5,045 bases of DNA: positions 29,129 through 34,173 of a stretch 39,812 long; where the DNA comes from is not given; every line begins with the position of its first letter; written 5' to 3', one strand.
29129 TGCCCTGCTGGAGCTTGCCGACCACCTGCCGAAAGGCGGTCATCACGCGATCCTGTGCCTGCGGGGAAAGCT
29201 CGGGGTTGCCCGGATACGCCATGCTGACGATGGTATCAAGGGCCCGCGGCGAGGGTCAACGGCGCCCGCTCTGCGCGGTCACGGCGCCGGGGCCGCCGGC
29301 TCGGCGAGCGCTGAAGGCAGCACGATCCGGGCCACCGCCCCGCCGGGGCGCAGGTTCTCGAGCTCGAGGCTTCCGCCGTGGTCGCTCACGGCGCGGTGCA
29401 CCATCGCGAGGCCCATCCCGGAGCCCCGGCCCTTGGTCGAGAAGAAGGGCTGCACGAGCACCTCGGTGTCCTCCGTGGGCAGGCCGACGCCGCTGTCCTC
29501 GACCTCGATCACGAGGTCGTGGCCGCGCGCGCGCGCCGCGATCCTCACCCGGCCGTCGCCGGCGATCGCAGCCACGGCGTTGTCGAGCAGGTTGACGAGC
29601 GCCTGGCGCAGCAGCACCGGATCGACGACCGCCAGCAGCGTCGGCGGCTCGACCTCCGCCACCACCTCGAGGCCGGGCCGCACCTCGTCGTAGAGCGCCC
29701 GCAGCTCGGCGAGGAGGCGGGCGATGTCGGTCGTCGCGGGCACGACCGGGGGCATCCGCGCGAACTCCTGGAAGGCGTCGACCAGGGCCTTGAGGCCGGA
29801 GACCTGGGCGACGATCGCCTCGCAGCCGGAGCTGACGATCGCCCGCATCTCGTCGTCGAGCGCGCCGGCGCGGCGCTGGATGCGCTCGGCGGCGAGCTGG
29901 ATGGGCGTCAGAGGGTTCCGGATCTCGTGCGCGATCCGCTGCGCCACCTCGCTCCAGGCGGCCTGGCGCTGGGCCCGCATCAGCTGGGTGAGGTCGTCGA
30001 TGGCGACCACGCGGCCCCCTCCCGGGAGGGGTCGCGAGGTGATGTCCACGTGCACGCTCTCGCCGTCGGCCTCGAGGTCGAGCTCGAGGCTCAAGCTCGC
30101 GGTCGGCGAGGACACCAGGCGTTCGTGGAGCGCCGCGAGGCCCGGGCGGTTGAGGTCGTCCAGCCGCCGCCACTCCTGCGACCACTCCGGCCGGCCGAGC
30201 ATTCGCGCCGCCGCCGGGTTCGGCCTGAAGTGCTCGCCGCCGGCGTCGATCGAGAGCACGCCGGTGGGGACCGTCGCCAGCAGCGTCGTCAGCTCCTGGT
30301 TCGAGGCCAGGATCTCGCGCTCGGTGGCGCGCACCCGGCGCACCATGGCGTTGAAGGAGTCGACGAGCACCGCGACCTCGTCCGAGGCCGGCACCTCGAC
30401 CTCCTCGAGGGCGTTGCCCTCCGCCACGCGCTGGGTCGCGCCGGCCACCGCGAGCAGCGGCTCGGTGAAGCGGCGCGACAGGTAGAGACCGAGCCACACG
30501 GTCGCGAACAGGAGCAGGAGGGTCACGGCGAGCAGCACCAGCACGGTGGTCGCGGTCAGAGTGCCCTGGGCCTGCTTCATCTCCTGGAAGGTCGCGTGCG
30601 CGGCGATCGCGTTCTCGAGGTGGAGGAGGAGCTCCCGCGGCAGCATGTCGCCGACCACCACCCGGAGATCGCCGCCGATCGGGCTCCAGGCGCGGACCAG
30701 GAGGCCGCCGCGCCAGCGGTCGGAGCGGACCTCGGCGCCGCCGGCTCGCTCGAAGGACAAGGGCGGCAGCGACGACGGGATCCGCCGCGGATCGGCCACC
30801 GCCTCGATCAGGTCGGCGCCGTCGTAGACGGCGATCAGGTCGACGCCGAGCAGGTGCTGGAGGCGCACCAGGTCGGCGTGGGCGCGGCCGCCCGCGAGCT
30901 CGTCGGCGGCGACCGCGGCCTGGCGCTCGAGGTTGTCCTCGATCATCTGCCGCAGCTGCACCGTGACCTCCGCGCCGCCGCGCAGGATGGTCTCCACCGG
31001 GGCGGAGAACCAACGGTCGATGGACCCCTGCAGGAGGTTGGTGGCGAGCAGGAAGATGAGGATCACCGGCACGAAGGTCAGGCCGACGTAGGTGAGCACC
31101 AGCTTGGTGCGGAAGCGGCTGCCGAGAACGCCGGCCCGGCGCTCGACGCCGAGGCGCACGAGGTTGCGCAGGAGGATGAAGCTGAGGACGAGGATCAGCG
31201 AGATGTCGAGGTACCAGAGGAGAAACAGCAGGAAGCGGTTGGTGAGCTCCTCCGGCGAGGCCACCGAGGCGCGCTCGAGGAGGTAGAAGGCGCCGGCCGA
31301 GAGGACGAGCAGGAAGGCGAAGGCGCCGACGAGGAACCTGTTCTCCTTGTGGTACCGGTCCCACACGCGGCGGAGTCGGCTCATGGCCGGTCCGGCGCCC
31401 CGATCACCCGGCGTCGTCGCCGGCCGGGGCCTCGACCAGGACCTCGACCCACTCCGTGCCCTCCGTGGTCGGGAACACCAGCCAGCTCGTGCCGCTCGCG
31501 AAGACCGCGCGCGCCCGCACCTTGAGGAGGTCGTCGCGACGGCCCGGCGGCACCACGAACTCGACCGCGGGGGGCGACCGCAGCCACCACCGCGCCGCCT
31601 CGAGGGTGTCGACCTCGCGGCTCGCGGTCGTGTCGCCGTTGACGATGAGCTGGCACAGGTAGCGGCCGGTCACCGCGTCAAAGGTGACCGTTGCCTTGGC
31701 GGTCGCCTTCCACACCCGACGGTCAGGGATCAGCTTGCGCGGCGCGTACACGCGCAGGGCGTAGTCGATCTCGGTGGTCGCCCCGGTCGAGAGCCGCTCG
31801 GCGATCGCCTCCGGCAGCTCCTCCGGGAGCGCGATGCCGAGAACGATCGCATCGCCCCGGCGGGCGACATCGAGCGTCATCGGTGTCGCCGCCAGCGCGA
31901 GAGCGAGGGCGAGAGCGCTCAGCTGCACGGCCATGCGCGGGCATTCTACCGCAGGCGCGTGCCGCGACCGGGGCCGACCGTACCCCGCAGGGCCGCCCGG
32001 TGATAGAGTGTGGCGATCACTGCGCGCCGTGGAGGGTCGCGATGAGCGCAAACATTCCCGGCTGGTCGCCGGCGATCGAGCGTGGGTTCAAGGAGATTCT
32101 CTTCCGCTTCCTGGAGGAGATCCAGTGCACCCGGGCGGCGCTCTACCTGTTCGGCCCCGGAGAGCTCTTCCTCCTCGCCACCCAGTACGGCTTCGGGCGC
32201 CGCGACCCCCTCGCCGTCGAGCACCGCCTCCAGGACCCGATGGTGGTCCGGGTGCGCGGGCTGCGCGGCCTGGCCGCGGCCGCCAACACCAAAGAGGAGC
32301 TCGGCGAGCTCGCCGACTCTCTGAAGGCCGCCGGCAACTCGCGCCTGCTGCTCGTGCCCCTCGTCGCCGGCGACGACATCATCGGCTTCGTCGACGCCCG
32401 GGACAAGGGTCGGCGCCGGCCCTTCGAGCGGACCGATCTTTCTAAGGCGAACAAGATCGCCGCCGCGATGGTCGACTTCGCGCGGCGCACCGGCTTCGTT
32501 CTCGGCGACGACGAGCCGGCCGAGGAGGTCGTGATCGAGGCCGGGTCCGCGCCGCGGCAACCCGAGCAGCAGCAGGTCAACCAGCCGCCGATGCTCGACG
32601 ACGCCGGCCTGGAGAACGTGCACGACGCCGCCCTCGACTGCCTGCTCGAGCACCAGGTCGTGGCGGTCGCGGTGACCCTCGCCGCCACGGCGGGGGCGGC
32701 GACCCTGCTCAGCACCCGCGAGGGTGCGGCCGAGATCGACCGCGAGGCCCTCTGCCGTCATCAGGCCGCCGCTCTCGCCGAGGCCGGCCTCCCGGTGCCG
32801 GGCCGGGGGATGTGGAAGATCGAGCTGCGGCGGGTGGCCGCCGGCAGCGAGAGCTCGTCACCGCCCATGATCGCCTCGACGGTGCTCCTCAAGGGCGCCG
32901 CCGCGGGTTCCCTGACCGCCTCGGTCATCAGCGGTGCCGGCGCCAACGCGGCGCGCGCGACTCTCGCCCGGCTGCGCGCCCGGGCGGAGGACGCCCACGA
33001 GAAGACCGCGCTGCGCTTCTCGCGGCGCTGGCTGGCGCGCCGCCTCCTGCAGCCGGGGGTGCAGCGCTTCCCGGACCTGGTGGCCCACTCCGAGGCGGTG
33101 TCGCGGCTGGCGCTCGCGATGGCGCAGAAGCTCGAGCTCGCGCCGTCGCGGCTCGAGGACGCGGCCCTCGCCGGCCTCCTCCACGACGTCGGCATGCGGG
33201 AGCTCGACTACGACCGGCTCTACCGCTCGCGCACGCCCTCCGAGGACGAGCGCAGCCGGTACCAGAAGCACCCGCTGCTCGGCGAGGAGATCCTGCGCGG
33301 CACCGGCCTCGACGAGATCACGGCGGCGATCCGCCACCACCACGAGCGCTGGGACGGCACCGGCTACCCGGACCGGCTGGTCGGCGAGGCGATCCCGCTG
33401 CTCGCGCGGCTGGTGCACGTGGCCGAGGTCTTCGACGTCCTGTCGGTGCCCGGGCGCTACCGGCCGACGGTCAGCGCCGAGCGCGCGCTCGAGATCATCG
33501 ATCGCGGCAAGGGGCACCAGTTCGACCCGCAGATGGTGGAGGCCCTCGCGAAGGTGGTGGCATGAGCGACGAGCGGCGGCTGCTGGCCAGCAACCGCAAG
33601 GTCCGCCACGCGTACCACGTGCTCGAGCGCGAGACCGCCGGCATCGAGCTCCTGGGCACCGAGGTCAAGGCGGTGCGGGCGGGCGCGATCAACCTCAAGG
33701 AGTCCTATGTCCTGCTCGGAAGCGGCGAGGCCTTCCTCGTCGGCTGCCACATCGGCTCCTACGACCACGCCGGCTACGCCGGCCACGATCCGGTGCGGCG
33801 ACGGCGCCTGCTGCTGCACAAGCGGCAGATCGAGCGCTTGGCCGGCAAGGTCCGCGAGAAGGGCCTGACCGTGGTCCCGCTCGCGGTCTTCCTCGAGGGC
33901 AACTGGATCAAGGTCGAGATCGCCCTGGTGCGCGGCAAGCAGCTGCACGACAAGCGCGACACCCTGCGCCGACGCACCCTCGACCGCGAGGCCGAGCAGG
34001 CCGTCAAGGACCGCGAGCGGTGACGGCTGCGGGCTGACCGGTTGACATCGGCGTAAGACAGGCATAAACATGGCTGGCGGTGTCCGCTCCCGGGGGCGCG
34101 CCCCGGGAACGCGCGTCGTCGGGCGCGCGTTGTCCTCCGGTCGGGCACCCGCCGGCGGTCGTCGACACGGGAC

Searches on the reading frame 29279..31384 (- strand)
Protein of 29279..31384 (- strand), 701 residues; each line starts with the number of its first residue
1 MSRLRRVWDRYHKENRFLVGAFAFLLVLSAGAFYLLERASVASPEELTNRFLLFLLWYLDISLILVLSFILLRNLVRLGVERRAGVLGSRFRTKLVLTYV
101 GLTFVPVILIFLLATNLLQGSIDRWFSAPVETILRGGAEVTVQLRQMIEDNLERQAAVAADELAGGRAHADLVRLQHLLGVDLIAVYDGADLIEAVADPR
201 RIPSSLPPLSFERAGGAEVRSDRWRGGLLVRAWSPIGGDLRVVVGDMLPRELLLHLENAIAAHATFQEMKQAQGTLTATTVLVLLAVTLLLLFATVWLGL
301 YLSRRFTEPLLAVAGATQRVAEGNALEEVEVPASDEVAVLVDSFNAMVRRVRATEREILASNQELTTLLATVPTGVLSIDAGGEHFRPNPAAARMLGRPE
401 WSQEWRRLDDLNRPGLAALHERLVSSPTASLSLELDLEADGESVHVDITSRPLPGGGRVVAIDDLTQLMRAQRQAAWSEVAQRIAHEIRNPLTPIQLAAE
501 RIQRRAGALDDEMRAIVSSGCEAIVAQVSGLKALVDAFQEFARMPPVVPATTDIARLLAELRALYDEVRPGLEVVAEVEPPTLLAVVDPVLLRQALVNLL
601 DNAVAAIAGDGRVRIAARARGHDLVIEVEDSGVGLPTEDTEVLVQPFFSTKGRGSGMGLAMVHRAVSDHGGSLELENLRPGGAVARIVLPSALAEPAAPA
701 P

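Call 25: search_protein_families(library=pfam, proteins=[window:29279-31384:-], max_evalue=0.00001)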
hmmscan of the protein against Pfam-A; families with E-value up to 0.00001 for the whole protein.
window:29279-31384:- (701 aa): 3 families
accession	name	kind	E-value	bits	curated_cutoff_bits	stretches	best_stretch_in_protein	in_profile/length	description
PF02518.31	HATPase_c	-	2.8e-22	79.7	26.4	1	588-691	2-109/111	Histidine kinase-, DNA gyrase B-, and HSP90-like ATPase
PF00672.30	HAMP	-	1.3e-08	35.5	25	1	302-352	2-52/53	HAMP domain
PF00512.31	HisKA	-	2.8e-08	34.1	26.9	1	477-544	2-63/66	His Kinase A (phospho-acceptor) domain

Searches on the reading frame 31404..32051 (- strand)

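Call 25: search_protein_families(library=pfam, proteins=[window:31404-32051:-], max_evalue=0.00001)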
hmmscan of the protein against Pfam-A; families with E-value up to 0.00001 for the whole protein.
window:31404-32051:- (215 aa): 1 family
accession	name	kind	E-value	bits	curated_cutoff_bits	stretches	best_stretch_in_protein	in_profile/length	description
PF14334.11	DUF4390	-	2e-08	34.3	27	1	60-160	9-107/161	Domain of unknown function (DUF4390)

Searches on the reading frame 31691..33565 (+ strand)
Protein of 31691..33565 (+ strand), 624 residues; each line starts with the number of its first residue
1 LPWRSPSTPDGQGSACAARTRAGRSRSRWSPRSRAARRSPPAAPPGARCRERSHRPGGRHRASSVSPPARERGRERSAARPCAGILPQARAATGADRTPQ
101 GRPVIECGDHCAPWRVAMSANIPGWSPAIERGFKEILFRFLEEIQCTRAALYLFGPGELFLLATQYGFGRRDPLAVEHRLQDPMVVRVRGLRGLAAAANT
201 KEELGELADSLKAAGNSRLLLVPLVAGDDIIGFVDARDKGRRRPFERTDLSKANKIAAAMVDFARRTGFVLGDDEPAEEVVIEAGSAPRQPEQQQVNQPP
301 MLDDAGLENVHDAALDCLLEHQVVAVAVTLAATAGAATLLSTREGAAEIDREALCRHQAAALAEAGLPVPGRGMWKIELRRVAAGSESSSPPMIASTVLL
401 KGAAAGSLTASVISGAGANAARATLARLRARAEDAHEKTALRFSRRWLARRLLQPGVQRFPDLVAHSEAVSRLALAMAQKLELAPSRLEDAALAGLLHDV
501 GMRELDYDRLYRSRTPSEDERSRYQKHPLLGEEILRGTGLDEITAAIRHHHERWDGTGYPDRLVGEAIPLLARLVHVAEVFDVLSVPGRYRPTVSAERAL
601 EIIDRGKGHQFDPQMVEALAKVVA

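Call 25: search_protein_families(library=pfam, proteins=[window:31691-33565:+], max_evalue=0.00001)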
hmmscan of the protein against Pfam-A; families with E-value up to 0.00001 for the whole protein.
window:31691-33565:+ (624 aa): 2 families
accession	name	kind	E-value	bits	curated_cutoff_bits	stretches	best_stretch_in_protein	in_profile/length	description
PF13487.12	HD_5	-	5.8e-31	108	27.2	1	461-614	12-169/170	HD domain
PF01966.28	HD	-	1.3e-14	54.9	22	1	465-582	3-114/116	HD domain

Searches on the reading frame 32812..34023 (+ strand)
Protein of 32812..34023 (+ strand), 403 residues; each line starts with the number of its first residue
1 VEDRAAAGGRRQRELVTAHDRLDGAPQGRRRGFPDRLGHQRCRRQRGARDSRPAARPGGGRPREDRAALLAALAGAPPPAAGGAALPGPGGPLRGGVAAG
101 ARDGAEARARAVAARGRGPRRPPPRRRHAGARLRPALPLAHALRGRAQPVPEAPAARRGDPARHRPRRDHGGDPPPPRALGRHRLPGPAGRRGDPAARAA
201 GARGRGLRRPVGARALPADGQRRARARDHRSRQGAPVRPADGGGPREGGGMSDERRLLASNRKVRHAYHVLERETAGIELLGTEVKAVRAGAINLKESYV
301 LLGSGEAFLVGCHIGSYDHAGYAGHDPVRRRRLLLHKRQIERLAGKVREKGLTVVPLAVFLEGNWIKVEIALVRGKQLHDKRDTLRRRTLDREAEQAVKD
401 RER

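Call 25: search_protein_families(library=pfam, proteins=[window:32812-34023:+], max_evalue=0.00001)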
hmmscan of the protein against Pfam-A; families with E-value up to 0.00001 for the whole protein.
window:32812-34023:+ (403 aa): 1 family
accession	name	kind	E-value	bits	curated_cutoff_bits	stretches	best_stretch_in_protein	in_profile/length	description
PF01668.23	SmpB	-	2.2e-51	174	27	1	259-399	2-142/143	SmpB protein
